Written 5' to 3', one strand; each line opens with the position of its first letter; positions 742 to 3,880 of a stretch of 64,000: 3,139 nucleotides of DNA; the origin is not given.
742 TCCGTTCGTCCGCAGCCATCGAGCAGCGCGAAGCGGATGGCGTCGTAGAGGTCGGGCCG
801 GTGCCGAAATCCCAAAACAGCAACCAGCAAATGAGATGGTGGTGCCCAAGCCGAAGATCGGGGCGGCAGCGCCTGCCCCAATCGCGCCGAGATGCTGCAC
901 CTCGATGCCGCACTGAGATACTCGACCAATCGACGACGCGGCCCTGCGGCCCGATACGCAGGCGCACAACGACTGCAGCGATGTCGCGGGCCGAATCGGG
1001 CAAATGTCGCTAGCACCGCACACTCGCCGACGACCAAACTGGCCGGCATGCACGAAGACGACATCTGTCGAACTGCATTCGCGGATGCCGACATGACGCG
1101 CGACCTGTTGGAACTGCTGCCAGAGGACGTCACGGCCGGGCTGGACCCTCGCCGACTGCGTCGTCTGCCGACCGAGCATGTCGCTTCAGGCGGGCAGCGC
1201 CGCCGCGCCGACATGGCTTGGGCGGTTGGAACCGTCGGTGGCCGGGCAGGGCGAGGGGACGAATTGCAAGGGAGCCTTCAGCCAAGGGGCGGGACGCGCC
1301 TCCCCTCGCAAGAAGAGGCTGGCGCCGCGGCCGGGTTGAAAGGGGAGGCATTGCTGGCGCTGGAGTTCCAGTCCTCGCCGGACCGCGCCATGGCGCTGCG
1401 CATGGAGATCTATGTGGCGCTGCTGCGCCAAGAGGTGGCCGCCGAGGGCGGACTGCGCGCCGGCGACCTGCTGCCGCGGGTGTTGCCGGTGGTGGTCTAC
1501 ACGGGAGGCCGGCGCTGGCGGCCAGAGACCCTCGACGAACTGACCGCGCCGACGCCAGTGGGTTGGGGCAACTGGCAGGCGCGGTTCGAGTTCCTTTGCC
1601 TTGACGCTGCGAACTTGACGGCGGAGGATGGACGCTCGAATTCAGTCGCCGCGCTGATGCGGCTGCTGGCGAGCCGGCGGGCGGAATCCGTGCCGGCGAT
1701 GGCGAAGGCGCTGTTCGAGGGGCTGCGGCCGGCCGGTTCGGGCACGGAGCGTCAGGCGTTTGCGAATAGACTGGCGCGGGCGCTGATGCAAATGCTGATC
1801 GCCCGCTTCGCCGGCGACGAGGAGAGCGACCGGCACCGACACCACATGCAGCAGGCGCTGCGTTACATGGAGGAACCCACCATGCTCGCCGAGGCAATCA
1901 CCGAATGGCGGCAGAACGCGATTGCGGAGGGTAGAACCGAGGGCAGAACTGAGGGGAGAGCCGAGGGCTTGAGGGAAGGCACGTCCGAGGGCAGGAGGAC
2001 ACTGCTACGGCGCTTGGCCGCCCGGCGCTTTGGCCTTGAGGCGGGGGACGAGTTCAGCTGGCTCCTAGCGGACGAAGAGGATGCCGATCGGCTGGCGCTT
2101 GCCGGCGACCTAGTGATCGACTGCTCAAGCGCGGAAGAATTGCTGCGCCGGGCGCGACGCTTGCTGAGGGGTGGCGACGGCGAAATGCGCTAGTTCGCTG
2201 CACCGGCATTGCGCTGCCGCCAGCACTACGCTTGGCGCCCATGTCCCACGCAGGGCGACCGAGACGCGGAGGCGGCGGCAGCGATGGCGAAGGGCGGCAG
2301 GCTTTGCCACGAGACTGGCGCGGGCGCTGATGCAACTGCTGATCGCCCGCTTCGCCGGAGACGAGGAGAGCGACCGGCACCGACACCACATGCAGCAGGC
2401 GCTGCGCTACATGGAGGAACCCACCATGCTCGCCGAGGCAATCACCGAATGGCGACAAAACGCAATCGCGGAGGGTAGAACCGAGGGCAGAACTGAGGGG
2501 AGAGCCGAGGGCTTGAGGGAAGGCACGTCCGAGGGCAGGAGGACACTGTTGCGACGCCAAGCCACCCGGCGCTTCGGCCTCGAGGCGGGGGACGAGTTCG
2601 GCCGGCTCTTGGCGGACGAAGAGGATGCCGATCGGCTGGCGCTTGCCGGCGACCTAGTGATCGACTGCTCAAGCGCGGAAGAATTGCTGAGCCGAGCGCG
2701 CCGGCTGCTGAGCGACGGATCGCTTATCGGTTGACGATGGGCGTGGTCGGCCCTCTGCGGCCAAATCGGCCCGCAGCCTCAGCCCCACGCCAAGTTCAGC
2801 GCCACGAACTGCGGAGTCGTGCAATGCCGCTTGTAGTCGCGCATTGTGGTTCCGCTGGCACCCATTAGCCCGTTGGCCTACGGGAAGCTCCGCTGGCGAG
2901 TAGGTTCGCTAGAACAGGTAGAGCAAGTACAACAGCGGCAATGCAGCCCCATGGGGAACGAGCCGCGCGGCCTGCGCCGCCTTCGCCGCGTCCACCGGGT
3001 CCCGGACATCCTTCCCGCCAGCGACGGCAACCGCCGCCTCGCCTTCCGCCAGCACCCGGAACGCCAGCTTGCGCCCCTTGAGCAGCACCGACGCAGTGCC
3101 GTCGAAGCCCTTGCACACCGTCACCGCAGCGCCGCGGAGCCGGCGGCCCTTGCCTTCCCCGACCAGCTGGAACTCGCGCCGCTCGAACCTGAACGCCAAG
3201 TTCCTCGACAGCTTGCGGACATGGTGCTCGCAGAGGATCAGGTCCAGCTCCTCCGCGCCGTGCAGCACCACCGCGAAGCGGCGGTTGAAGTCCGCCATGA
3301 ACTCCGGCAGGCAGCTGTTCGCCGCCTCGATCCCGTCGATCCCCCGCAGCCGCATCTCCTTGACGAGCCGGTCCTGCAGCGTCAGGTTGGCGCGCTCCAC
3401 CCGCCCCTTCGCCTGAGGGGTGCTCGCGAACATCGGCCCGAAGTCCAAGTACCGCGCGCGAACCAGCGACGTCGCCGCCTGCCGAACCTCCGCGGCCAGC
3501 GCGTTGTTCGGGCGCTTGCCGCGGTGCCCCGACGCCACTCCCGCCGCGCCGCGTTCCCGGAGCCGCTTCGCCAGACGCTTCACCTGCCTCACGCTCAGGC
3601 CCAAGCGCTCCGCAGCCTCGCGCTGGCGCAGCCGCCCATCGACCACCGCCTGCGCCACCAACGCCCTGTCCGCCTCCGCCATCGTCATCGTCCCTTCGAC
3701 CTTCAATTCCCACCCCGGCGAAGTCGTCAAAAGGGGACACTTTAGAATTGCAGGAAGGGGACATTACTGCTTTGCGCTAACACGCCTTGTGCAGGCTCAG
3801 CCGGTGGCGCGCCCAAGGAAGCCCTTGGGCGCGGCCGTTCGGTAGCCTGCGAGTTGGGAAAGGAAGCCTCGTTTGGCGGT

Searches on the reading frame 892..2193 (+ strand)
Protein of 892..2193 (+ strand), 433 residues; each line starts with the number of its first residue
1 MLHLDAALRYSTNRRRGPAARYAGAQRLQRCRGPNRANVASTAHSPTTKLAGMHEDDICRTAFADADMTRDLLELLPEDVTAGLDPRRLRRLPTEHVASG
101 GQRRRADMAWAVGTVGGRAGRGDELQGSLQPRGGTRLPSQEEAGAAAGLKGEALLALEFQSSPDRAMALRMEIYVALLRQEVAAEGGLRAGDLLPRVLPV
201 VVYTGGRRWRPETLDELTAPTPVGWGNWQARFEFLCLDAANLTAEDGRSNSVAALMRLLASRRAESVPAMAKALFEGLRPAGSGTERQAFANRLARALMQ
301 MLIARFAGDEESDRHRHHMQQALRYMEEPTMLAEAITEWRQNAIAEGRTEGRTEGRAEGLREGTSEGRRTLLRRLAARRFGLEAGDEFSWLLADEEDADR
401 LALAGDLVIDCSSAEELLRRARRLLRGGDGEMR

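Call 8: search_protein_families(library=pfam, proteins=[window:892-2193:+], max_evalue=1)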
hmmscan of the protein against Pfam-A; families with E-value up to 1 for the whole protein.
window:892-2193:+ (433 aa): 2 families
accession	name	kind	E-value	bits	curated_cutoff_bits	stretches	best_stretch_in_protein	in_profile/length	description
PF04754.18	Transposase_31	-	1.3e-09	38.4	21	2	156-277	74-191/203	Putative transposase, YhgA-like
PF17820.7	PDZ_6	-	0.39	10.9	27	0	182-194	10-22/54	PDZ domain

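Call 54: search_protein_families(library=padloc, proteins=[window:892-2193:+], max_evalue=0.001)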
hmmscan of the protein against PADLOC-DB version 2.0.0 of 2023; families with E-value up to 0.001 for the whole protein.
window:892-2193:+ (433 aa): 0 families

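Call 55: search_protein_families(library=ncbifam, proteins=[window:892-2193:+], max_evalue=0.001)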
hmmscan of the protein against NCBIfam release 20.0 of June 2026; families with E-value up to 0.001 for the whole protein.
window:892-2193:+ (433 aa): 2 families
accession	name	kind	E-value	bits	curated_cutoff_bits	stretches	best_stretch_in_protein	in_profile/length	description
NF004270.2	PRK05687.2-1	equivalog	0.00013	21.6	180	1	327-369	25-68/223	flagellar assembly protein FliH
TIGR01784.1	T_den_put_tspse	subfamily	0.00018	21.4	52.1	0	150-204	62-111/273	Rpn family recombination-promoting nuclease/putative transposase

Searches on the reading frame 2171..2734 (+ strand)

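Call 8: search_protein_families(library=pfam, proteins=[window:2171-2734:+], max_evalue=1)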
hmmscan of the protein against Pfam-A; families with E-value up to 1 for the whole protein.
window:2171-2734:+ (187 aa): 2 families
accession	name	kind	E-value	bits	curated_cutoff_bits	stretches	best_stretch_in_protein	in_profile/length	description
PF09811.14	Yae1_N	-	0.067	13.3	27.5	1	101-122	4-25/39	Essential protein Yae1, N terminal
PF15186.11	TEX13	-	0.99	9.5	27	0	5-80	54-127/150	Testis-expressed sequence 13 protein family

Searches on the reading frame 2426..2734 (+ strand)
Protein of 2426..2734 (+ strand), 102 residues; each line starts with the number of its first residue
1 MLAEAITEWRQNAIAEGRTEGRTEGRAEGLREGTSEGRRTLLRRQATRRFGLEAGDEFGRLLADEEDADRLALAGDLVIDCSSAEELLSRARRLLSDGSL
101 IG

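Call 45: find_homologous_proteins(query=window:2426-2731:+)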
Query window:2426-2731:+ (102 aa): 44 proteins with E <= 0.001 among 617 candidates.
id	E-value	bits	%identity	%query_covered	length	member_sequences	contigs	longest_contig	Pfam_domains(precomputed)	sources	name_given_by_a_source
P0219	4.5e-48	179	92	100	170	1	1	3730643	-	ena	-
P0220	2.2e-45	171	91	99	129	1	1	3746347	-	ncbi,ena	-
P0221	5.5e-45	169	84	84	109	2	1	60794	-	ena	-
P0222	7.8e-44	166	93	81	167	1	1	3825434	-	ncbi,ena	-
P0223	5.8e-39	150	76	97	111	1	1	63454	-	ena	-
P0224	3.2e-37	144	81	97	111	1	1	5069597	-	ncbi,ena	-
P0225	1.3e-36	142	83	84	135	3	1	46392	-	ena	-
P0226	2.2e-35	139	81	84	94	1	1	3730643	-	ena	-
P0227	6.1e-35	137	83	84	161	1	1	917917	-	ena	-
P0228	6.9e-35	137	81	84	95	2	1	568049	-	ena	-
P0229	8.0e-34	134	81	84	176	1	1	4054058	-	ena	-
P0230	3.4e-33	132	78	100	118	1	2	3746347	-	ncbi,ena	-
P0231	4.6e-33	131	81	84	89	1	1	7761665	-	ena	-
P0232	2.1e-31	126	79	84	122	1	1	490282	-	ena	-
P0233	4.6e-30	122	76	84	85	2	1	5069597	-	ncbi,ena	-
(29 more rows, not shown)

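Call 46: find_encoding_contigs(protein=P0222, flank=3500, max_places=3)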
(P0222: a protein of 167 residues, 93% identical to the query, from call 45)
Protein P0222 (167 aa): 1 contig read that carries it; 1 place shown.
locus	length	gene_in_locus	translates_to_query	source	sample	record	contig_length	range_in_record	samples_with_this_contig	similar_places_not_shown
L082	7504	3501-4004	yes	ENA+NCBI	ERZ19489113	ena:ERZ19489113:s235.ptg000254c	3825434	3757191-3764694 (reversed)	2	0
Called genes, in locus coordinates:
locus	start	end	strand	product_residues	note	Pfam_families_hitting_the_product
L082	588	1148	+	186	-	PF13384:HTH_23 (weak), PF13518:HTH_28, PF13551:HTH_29 (weak), PF13565:HTH_32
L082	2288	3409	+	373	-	PF04754:Transposase_31 (weak)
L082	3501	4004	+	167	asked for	-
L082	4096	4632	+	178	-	-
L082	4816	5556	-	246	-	-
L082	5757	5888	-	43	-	-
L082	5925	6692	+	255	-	PF00378:ECH_1, PF16113:ECH_2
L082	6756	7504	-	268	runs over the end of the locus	PF00296:Bac_luciferase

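Call 47: find_encoding_contigs(protein=P0220, flank=3500, max_places=3)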
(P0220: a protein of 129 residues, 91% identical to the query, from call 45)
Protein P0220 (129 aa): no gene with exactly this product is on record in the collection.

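Call 48: find_encoding_contigs(protein=P0219, flank=3500, max_places=3)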
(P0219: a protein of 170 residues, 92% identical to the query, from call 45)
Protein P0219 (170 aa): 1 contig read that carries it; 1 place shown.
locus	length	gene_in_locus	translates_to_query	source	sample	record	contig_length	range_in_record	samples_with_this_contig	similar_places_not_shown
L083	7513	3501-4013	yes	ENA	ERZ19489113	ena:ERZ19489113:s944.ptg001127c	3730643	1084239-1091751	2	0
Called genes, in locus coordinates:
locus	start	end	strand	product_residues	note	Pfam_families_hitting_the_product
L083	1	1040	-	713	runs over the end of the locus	-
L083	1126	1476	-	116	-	-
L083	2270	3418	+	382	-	-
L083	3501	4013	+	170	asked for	-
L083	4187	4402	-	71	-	-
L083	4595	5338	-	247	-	PF00106:adh_short, PF08659:KR, PF13561:adh_short_C2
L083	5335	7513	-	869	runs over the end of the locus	-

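Call 55: search_protein_families(library=ncbifam, proteins=[window:2426-2734:+], max_evalue=0.001)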
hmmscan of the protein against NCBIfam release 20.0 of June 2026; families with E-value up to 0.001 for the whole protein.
window:2426-2734:+ (102 aa): 1 family
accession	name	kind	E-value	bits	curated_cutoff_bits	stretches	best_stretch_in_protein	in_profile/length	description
NF004270.2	PRK05687.2-1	equivalog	2.8e-06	27.1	180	1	3-86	32-113/223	flagellar assembly protein FliH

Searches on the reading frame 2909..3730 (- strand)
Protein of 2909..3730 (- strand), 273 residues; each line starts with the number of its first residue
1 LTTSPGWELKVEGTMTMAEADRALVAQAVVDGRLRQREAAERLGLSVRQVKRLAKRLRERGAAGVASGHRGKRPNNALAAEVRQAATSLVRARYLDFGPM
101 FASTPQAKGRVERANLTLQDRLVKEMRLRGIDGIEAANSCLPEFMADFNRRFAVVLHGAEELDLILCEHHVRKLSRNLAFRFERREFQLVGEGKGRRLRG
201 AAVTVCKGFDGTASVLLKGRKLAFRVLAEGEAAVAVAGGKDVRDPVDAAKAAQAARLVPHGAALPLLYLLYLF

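Call 52: search_protein_families(library=pfam, proteins=[window:2909-3730:-], max_evalue=0.00001)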
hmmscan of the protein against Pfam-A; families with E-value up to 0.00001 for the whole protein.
window:2909-3730:- (273 aa): 3 families
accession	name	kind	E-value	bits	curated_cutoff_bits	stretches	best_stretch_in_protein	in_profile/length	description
PF13551.12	HTH_29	-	2.7e-09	37.4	28.1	1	22-84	1-64/64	Winged helix-turn helix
PF13518.12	HTH_28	-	1.4e-07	31.9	25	1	22-73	2-52/52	Helix-turn-helix domain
PF13384.12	HTH_23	-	7.6e-07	29.2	24.6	1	18-65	3-49/50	Homeodomain-like domain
